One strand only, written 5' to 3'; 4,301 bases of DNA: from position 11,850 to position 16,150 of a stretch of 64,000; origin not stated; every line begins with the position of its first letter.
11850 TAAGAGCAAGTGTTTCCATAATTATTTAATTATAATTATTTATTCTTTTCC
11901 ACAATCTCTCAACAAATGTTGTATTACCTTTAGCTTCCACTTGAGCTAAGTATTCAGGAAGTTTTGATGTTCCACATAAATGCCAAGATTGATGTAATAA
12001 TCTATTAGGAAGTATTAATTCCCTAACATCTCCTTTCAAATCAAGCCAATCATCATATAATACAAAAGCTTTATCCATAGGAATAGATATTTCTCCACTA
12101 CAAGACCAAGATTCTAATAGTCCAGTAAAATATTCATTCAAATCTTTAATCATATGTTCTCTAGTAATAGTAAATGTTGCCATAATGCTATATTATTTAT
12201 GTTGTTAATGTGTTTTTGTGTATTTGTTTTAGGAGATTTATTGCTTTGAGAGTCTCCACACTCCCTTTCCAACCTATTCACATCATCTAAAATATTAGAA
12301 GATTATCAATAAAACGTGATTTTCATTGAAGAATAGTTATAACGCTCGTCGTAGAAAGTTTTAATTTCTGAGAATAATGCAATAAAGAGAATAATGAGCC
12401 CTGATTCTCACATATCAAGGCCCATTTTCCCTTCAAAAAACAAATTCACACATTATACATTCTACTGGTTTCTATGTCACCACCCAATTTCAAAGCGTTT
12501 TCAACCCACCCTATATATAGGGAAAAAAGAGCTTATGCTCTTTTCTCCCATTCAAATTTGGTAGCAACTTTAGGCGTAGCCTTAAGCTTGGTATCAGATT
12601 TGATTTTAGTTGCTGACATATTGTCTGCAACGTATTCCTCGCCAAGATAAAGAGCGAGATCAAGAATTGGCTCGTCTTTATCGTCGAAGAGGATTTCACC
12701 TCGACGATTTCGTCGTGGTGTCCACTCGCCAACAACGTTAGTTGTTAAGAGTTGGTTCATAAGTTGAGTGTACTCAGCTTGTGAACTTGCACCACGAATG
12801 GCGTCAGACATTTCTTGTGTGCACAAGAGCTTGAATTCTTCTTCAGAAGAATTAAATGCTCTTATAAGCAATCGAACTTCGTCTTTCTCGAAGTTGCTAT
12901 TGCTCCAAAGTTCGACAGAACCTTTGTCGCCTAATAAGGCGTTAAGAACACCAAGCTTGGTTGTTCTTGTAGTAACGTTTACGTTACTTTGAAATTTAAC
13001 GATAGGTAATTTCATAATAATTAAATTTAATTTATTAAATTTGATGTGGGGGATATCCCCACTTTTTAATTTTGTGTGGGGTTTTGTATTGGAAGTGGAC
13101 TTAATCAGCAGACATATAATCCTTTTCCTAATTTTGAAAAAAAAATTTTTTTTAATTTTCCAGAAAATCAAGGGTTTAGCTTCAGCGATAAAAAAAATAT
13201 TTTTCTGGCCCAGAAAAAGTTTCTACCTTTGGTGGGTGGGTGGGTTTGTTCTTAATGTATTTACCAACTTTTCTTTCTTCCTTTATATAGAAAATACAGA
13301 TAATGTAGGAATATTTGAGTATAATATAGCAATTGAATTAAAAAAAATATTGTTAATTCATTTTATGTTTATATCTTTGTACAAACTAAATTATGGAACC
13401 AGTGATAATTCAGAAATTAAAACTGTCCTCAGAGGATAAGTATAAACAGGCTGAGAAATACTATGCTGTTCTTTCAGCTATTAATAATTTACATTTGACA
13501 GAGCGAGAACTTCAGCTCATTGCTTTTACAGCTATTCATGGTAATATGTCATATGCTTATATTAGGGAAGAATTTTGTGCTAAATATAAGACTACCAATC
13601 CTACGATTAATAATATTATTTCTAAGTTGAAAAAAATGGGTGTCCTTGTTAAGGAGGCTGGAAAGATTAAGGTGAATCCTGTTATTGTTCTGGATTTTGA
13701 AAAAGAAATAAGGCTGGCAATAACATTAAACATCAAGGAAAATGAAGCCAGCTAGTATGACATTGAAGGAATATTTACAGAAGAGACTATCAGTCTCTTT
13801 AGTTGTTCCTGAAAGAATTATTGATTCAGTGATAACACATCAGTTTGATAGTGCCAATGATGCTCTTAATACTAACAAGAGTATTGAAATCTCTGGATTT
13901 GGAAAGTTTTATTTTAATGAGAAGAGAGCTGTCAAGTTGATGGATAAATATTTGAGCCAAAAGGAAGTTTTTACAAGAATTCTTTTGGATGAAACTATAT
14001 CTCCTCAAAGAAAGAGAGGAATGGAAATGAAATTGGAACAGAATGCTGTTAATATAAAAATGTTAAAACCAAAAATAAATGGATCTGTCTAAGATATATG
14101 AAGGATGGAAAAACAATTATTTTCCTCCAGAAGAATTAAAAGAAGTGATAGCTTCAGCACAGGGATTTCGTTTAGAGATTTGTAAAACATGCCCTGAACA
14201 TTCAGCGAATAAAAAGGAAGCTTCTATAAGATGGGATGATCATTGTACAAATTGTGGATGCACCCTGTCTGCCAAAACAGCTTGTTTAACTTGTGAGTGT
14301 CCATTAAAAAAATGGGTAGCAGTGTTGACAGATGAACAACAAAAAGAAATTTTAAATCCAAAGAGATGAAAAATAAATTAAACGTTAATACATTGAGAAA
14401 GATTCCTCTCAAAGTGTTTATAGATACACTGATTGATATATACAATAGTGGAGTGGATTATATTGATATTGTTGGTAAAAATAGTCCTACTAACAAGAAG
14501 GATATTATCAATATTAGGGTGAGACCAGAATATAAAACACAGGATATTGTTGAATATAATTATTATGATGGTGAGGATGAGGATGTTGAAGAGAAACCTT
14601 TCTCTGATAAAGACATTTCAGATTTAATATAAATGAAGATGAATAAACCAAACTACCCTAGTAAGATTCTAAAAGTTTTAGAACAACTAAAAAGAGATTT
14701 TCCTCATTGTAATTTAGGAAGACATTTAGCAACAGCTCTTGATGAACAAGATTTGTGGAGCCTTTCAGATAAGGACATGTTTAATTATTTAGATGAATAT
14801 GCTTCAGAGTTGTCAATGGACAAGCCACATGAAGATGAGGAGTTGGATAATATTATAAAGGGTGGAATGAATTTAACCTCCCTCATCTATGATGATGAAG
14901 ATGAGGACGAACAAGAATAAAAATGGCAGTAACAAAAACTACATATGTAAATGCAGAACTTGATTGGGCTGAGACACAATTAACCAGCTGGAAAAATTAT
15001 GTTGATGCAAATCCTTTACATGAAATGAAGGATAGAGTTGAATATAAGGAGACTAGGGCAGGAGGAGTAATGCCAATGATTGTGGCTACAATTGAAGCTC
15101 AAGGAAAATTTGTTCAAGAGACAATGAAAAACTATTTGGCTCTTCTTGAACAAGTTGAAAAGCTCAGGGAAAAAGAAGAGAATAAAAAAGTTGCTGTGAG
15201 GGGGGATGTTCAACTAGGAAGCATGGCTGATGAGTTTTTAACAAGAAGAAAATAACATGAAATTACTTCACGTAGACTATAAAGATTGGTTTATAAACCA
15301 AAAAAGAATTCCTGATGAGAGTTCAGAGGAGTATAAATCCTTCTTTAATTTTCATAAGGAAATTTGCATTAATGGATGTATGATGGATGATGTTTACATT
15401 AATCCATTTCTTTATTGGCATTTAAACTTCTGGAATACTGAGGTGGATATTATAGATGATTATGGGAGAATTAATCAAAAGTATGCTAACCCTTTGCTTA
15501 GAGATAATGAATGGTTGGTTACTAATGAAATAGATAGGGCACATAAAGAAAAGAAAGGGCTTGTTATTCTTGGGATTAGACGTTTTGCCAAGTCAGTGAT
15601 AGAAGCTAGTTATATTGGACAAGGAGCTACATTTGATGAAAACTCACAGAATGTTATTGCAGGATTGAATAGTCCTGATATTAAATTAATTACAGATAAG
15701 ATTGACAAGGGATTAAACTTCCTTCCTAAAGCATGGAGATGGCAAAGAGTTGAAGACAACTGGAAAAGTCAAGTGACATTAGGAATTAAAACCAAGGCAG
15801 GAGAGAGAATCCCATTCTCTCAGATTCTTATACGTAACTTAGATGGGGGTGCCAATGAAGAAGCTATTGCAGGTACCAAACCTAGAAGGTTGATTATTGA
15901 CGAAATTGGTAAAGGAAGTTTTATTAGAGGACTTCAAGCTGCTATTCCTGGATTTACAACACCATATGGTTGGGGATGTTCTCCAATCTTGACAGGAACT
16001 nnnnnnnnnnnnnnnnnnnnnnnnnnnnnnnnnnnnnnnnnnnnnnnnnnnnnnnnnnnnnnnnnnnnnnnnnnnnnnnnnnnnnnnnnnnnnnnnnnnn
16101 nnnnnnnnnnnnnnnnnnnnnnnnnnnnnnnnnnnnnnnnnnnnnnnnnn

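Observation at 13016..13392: Divergent control region with nested palindromes, half-site repeats, an A9T8 tract and a G-quadruplex motif: candidate operator/origin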

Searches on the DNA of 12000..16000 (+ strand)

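Call 4: search_dna_similar(query=window:12000-16000:+, collection=phages, mode=distant, max_rows=25)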
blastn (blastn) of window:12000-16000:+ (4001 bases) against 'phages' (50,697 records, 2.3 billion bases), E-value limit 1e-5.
No match.

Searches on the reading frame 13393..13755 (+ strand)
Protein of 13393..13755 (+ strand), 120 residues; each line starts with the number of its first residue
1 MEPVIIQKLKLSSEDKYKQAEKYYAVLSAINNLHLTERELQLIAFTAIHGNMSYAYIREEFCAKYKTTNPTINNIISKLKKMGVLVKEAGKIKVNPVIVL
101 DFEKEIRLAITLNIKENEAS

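Call 10: search_protein_families(library=phrogs, proteins=[window:13393-13755:+], max_evalue=0.01)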
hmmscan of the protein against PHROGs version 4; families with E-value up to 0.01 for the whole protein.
window:13393-13755:+ (120 aa): 1 family
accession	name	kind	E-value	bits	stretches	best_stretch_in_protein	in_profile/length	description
phrog_428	-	DNA, RNA and nucleotide metabolism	0.0076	16.4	1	52-90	128-162/455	replication initiation protein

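Call 11: search_protein_families(library=pfam, proteins=[window:13393-13755:+], max_evalue=0.01)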
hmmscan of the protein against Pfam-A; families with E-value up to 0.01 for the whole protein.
window:13393-13755:+ (120 aa): 0 families

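Call 64: search_solved_structures(query=A2, max_evalue=1, show_alignments=1)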
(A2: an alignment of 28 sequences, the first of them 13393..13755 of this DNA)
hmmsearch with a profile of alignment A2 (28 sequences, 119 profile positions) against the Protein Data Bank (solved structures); distinct sequences matched with E-value up to 1: 15.
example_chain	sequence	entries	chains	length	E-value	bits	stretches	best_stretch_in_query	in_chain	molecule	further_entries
6wus_B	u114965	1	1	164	0.31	14.1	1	54-86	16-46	Protein tyrosine phosphatase type IVA 1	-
9mex_A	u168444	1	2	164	0.31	14.1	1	54-87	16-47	Protein tyrosine phosphatase type IVA 1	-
1zck_A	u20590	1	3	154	0.32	14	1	54-86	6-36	protein tyrosine phosphatase 4a1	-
5bx1_A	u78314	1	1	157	0.33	14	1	54-86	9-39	Protein tyrosine phosphatase type IVA 1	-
1rxd_A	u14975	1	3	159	0.33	14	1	54-86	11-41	protein tyrosine phosphatase type IVA, member 1; Protein tyrosine phosphatase IVA1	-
1xm2_A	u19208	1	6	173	0.36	13.9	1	54-86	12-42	Tyrosine Phosphatase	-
5mmz_B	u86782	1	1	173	0.38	13.8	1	54-86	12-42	Protein tyrosine phosphatase type IVA 1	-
1zcl_A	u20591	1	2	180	0.41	13.7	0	54-86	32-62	protein tyrosine phosphatase 4a1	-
1x24_A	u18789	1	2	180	0.44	13.6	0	54-86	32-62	protein tyrosine phosphatase 4a1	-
3rz2_A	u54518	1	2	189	0.47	13.5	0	54-86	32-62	Protein tyrosine phosphatase type IVA 1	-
5lxq_B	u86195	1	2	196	0.47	13.5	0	54-86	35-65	Protein tyrosine phosphatase type IVA 1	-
6xn3_C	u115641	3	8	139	0.48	13.5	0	14-72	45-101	CRISPR-associated protein Csm2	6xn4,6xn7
9ash_D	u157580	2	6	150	0.6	13.2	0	14-72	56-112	CRISPR system Cms protein Csm2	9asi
5n17_A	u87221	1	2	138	0.65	13.1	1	25-82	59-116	Bromodomain-containing factor 1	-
5n15_A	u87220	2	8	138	0.65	13.1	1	25-82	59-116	Bromodomain-containing factor 1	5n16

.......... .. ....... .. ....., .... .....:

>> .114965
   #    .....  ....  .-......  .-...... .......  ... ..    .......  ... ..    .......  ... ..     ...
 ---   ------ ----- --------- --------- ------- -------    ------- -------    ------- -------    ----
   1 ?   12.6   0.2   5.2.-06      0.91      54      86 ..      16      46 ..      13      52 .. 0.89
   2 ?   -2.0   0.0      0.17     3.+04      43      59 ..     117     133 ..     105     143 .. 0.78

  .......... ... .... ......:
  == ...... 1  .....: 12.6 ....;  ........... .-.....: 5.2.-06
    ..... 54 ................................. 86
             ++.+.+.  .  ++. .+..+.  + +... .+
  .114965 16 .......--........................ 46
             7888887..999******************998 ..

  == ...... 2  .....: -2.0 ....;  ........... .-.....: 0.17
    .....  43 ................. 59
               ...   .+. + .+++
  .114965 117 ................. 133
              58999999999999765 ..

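Call 65: search_protein_families(library=pfam, alignment_id=A2, max_evalue=0.1)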
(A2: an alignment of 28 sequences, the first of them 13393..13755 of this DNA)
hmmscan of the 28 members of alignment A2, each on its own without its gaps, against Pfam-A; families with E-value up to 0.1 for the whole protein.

A. member 1, window:13393-13755:+ (120 aa): 6 families
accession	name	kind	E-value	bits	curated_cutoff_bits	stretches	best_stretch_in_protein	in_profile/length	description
PF21100.3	MCM_C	-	0.013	15.8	27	0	21-90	5-58/64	MCM protein C-terminal winged helix-turn-helix domain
PF08280.17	HTH_Mga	-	0.02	15.3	23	1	37-80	5-44/59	M protein trans-acting positive regulator (MGA) HTH domain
PF03965.22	Penicillinase_R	-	0.024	15.4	22.6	1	35-89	1-55/115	Penicillinase repressor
PF13545.12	HTH_Crp_2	-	0.055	13.9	27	1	64-94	31-61/70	Crp-like helix-turn-helix domain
PF24402.1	iHKD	-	0.085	13.4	27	0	63-115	22-74/111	Inactive HKD-Rease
PF04492.19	Phage_rep_O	-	0.099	13.6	28.7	0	26-96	16-90/95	Bacteriophage replication protein O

B. families by the number of members that match (of 28 scanned): 29 families (the first 25 are shown)
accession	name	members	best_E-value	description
PF08280.17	HTH_Mga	27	6e-05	M protein trans-acting positive regulator (MGA) HTH domain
PF24406.1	nSTAND_NTPase4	9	0.0015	Novel STAND NTPase 4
PF03979.19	Sigma70_r1_1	8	0.00072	Sigma-70 factor, region 1.1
PF13545.12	HTH_Crp_2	6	0.0031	Crp-like helix-turn-helix domain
PF03965.22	Penicillinase_R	5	0.0038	Penicillinase repressor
PF21100.3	MCM_C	4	0.012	MCM protein C-terminal winged helix-turn-helix domain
PF04492.19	Phage_rep_O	3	0.00064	Bacteriophage replication protein O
PF05732.17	RepL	2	0.0034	Firmicute plasmid replication protein (RepL)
PF25416.1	GRHL1_C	2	0.0059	GRHL1-like, C-terminal domain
PF00874.25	PRD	2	0.047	PRD domain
PF07485.16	DUF1529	2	0.05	Domain of Unknown Function (DUF1259)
PF13000.13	Acatn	1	0.015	Acetyl-coenzyme A transporter 1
PF05816.16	TelA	1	0.024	Toxic anion resistance protein (TelA)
PF20781.2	TssR_C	1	0.025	TssR C-terminal domain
PF10298.14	WhiA_N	1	0.028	WhiA N-terminal LAGLIDADG-like domain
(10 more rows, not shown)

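Call 67: find_homologous_proteins(query=window:13393-13755:+, max_evalue=0.001)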
Query window:13393-13755:+ (120 aa): 1280 proteins with E <= 0.001 among 1292 candidates; the best 120 are listed.
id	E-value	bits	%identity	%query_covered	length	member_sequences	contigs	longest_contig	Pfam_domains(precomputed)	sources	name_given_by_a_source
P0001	7.8e-69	247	100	100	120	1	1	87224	-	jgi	-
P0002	7.7e-62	224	90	99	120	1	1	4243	-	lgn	-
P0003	7.3e-58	211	83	100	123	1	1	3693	-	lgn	-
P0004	1.6e-54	201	82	100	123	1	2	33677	-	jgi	-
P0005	3.2e-54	200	81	98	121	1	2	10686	-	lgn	-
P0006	4.4e-43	164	68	91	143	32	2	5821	-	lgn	-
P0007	6.8e-43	163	67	95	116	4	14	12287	-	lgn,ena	-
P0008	8.0e-43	163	68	91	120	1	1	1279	-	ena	-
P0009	8.8e-43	163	67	93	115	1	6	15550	-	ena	-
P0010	1.1e-42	163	67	91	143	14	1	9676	-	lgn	-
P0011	1.9e-42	162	69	91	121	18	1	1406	-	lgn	-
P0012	2.6e-42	161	70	90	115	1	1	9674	-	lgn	-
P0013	3.1e-42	161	71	89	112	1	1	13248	-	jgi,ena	jgi:DNA-binding MarR family transcriptional regulator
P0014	4.3e-42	161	68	93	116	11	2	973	-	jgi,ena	-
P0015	4.7e-42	161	70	90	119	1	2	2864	-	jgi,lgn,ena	-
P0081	1.1e-40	156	69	91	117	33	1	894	-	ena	-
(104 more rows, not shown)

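Call 69: find_encoding_contigs(protein=P0002, flank=3000, max_places=3)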
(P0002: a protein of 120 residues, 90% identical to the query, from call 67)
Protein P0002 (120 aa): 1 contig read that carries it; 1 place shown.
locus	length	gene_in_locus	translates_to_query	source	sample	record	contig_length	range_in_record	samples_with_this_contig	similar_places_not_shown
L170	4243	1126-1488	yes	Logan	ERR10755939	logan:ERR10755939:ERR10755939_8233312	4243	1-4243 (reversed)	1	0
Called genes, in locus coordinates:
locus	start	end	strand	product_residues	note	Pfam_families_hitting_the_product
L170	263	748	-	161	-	-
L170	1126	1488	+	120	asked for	-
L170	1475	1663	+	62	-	-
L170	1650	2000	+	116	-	-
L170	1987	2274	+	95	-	-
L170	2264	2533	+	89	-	-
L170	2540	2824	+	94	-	-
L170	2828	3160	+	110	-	-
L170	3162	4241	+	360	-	?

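Call 70: find_encoding_contigs(protein=P0003, flank=3000, max_places=3)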
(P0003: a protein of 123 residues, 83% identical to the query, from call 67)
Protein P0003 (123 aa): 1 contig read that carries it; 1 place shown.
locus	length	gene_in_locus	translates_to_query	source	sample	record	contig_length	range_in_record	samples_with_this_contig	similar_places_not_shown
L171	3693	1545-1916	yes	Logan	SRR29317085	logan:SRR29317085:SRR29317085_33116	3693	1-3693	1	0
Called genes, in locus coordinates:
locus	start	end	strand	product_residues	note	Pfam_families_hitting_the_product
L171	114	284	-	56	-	-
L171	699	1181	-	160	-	-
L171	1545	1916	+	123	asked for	-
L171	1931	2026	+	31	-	-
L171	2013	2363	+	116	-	-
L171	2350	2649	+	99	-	-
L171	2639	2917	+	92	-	-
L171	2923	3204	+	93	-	-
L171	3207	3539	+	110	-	-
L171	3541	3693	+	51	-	?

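Call 75: predict_structure(alignment_id=A3)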
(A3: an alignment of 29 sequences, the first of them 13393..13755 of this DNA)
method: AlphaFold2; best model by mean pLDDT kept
length: 120 residues; sequences in the alignment: 29
mean_pLDDT: 77.6   pTM: 0.68
mean pLDDT of the five models: 77.6, 76.3, 71.6, 71.3, 67.7
residues with pLDDT >= 90: 0; 70-90: 90; 50-70: 29; < 50: 1
segments of 3 or more residues with pLDDT < 50: none
pLDDT, mean of each block of 10 residues (from residue 1): 57 72 83 85 88 86 79 86 86 80 67 63
secondary structure, 60 per line:
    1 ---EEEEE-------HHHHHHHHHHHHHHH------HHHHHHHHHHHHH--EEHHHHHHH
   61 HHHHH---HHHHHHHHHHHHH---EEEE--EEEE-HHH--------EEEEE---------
elements in order: E4-8 H16-30 H37-49 H54-65 H69-81 E85-88 E91-94 E107-111

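Call 78: fold_search(model_id=the predicted structure, library=pdb)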
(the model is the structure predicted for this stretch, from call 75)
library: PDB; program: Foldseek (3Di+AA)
matches with E <= 10: 961; with E <= 0.001: 0
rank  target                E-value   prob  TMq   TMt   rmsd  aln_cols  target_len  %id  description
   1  4mtd_D                1.3e-02  1.00  0.50  0.41   4.2        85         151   15  Zinc Uptake Regulator Complexed With Zinc AND DNA (released 2014-11-05)
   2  1bja_A                1.8e-02  1.00  0.51  0.63   2.3        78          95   19  ACTIVATION DOMAIN OF THE PHAGE T4 TRANSCRIPTION FACTOR MOTA (released 1998-11-04)
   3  4mtd_B                2.0e-02  1.00  0.56  0.46   3.8        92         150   14  Zinc Uptake Regulator Complexed With Zinc AND DNA (released 2014-11-05)
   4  4mtd_C                2.4e-02  1.00  0.55  0.46   4.2        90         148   14  Zinc Uptake Regulator Complexed With Zinc AND DNA (released 2014-11-05)
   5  2d1h_B                2.8e-02  0.99  0.47  0.55   4.0        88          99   16  Crystal structure of ST1889 protein from thermoacidophilic archaeon Sulfolobus tokodaii (released 2006-09-05)
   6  1x19                  3.1e-02  0.99  0.40  0.15   6.4        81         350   20  Crystal structure of BchU involved in bacteriochlorophyll c biosynthesis (released 2006-07-18)
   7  3gfi_A                4.1e-02  0.98  0.46  0.39   5.0        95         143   19  Crystal structure of ST1710 complexed with its promoter DNA (released 2009-08-25)
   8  2yr2_A                4.6e-02  0.98  0.43  0.37   6.5        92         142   20  Crystal Structure of the Hypothetical regulator from Sulfolobus tokodaii (released 2007-10-02)
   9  6j0e_A                4.6e-02  0.85  0.42  0.41  13.1       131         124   16  Structures of two ArsR As(III)-responsive repressors: implications for the mechanism of derepression (released 2019-07-03)
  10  3gfm                  4.9e-02  0.97  0.45  0.39   6.9        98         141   19  Crystal structure of the ST1710 mutant (K91A) protein (released 2009-08-25)
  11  1x1a                  5.3e-02  0.98  0.39  0.16   6.6        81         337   21  Crystal structure of BchU complexed with S-adenosyl-L-methionine (released 2006-07-18)
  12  2pex_A                5.6e-02  0.97  0.45  0.41   8.6        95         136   15  Structure of reduced C22S OhrR from Xanthamonas Campestris (released 2007-12-11)
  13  6k4y_M                6.0e-02  1.00  0.48  0.29   2.3        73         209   19  CryoEM structure of sigma appropriation complex (released 2019-08-07)
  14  8za5_B                6.0e-02  0.98  0.47  0.41   4.6        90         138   17  Crystal structure of HsmR (released 2025-10-29)
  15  4aih_E                6.0e-02  0.94  0.40  0.37   5.2        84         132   13  Crystal structure of RovA from Yersinia in its free form (released 2012-09-12)
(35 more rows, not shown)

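Call 93: find_encoding_contigs(protein=P0081, flank=1500, max_places=10)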
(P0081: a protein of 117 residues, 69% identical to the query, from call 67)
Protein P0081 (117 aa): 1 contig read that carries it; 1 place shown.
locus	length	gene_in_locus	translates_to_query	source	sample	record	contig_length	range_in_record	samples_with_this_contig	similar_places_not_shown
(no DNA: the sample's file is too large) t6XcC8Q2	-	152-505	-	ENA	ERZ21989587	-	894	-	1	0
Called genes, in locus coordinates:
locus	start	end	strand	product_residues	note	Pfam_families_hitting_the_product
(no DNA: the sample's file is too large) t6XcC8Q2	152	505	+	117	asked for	-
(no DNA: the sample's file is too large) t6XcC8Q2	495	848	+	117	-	PF00216:Bac_DNA_binding (faint)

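Call 94: find_encoding_contigs(protein=P0014, flank=1500, max_places=10)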
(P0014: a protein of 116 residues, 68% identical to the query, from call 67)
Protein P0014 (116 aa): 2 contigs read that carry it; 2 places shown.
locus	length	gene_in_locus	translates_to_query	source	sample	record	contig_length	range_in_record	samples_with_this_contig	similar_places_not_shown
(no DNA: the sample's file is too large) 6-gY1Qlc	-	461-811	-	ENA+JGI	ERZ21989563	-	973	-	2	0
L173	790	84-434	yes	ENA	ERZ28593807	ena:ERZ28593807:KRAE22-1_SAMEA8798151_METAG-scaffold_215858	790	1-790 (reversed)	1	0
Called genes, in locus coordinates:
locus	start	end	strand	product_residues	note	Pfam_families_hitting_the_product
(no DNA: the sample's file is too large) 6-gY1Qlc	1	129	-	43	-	?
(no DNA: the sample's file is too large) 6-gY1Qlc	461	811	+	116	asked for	-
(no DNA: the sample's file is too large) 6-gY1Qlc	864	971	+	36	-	?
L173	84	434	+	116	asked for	-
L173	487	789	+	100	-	?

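Call 96: search_protein_families(library=phrogs, alignment_id=A3, max_evalue=0.05)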
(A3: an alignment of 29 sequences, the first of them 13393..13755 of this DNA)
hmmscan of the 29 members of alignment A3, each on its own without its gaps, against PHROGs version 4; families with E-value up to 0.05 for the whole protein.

A. member 1, window:13393-13755:+ (120 aa): 6 families
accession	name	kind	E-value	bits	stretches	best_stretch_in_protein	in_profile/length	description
phrog_428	-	DNA, RNA and nucleotide metabolism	0.0076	16.4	1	52-90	128-162/455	replication initiation protein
phrog_270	-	DNA, RNA and nucleotide metabolism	0.021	15.2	1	21-94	29-106/383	replication initiation protein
phrog_678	-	DNA, RNA and nucleotide metabolism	0.032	14.8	1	59-96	89-126/346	replication initiation O-like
phrog_1507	-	unknown function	0.033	15.3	1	46-85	64-103/114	-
phrog_186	-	DNA, RNA and nucleotide metabolism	0.033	14.9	1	35-94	55-101/308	DnaD-like helicase loader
phrog_8261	-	unknown function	0.037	15.4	1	34-84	14-63/98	-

B. families by the number of members that match (of 29 scanned): 21 families
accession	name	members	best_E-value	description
phrog_5978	-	18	0.0014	-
phrog_8261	-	9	0.007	-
phrog_678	-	8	0.0012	replication initiation O-like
phrog_20044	-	7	0.0018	-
phrog_428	-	7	0.0019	replication initiation protein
phrog_1507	-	6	0.013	-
phrog_186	-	5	0.00082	DnaD-like helicase loader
phrog_24906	-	4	0.0094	-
phrog_270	-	4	0.021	replication initiation protein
phrog_23783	-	2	0.0029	integrase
phrog_11276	-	2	0.0045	-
phrog_1308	-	2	0.019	-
phrog_1077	-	1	0.002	transcriptional regulator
phrog_13841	-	1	0.0083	transcriptional regulator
phrog_13041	-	1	0.011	transcriptional regulator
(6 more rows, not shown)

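Call 98: fold_search(model_id=the predicted structure, library=viral)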
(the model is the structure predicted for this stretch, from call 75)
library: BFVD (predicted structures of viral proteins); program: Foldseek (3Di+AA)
matches with E <= 10: 616; with E <= 0.001: 1
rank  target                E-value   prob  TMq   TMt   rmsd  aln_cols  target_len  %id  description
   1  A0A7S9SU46            2.8e-12  1.00  0.83  0.69   2.6       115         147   55  Uncharacterized protein [Virus NIOZ-UU157]
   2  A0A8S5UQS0            5.2e-03  1.00  0.71  0.73   2.9       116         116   21  Chromosome replication initiation protein [Podoviridae sp. ctQyH19]
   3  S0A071                9.2e-03  1.00  0.68  0.68   4.0       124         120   17  Uncharacterized protein [Cellulophaga phage phi17:2]
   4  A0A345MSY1            1.0e-02  1.00  0.63  0.51   3.9       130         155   18  Resolvase [crAssphage sp. isolate ctbg_1]
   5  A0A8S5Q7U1            1.4e-02  1.00  0.60  0.53   5.8       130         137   18  Uncharacterized protein [Podoviridae sp. ctUT63]
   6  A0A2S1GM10            1.9e-02  1.00  0.51  0.31   2.8        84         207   17  Transcription factor MotA, activation domain [Erwinia phage Cronus]
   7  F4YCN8                2.8e-02  0.95  0.45  0.18   8.2       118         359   13  (no name in the UniProt tables at hand)
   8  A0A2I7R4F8            3.3e-02  0.98  0.52  0.48   9.3       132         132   17  (no name in the UniProt tables at hand)
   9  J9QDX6                4.6e-02  1.00  0.45  0.57   2.3        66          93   21  Regulatory protein [Clostridium phage phiMMP02]
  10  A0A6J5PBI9            5.3e-02  0.97  0.47  0.55   5.6        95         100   15  Helix-turn-helix domain containing protein [uncultured Caudovirales phage]
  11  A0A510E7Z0            6.0e-02  0.84  0.43  0.19  12.2       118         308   16  (no name in the UniProt tables at hand)
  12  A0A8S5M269            6.8e-02  0.84  0.42  0.22  11.6       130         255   13  Replication initiation and membrane attachment [Siphoviridae sp. cttDR14]
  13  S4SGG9                7.3e-02  0.98  0.38  0.54   2.9        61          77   20  UvsX-like protein [Salmonella phage vB_SenS_AG11]
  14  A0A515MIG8            8.3e-02  0.96  0.37  0.26   4.6        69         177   13  HTH marR-type domain-containing protein [Gordonia phage SheckWes]
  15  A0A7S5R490            1.0e-01  1.00  0.44  0.22   2.5        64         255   19  (no name in the UniProt tables at hand)
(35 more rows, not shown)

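Call 99: search_dna_similar(query=window:13393-13755:+, collection=phages, mode=protein, max_rows=15, max_evalue=0.001)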
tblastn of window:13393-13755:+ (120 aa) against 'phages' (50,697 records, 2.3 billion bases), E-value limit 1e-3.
No match.
